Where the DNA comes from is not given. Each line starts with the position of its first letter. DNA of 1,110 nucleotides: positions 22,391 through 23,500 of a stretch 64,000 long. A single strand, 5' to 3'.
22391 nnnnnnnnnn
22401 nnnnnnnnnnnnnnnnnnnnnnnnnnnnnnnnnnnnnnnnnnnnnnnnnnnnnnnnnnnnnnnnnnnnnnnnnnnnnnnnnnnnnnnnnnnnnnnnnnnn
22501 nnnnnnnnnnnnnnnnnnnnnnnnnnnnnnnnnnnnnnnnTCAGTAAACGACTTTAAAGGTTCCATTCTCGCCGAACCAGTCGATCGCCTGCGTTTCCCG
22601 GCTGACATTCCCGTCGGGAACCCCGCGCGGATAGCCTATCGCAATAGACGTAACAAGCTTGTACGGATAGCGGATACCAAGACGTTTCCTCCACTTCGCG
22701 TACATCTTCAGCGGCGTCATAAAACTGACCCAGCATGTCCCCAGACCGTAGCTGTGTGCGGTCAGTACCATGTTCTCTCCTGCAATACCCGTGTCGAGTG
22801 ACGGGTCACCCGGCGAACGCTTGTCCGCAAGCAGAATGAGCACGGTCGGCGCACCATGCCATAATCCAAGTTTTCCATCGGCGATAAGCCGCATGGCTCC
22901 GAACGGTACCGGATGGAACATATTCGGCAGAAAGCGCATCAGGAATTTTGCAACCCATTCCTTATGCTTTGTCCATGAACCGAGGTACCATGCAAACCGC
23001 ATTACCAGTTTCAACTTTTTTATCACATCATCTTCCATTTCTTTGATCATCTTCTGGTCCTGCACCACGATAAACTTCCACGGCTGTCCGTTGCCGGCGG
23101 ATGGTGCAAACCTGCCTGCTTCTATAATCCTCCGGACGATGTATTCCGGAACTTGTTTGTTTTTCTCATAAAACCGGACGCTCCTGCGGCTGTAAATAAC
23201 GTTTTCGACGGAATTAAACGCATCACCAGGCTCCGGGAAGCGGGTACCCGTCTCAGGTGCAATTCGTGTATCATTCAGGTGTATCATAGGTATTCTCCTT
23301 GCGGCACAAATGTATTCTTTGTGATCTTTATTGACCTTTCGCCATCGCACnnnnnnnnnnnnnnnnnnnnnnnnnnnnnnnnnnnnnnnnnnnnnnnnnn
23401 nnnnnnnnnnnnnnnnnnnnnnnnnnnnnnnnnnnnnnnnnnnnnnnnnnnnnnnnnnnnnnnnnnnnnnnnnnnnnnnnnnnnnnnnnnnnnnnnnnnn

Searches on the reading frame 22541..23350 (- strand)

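Call 25: search_protein_families(library=pfam, proteins=[window:22541-23350:-], max_evalue=0.001)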
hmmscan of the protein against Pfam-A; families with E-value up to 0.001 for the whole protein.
window:22541-23350:- (269 aa): 2 families
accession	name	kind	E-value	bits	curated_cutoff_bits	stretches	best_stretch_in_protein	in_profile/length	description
PF00881.29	Nitroreductase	-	2.9e-31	109.4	23.5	1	52-240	1-167/167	Nitroreductase family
PF14512.11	TM1586_NiRdase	-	3.9e-16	59.8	27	2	161-243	60-135/215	Putative TM nitroreductase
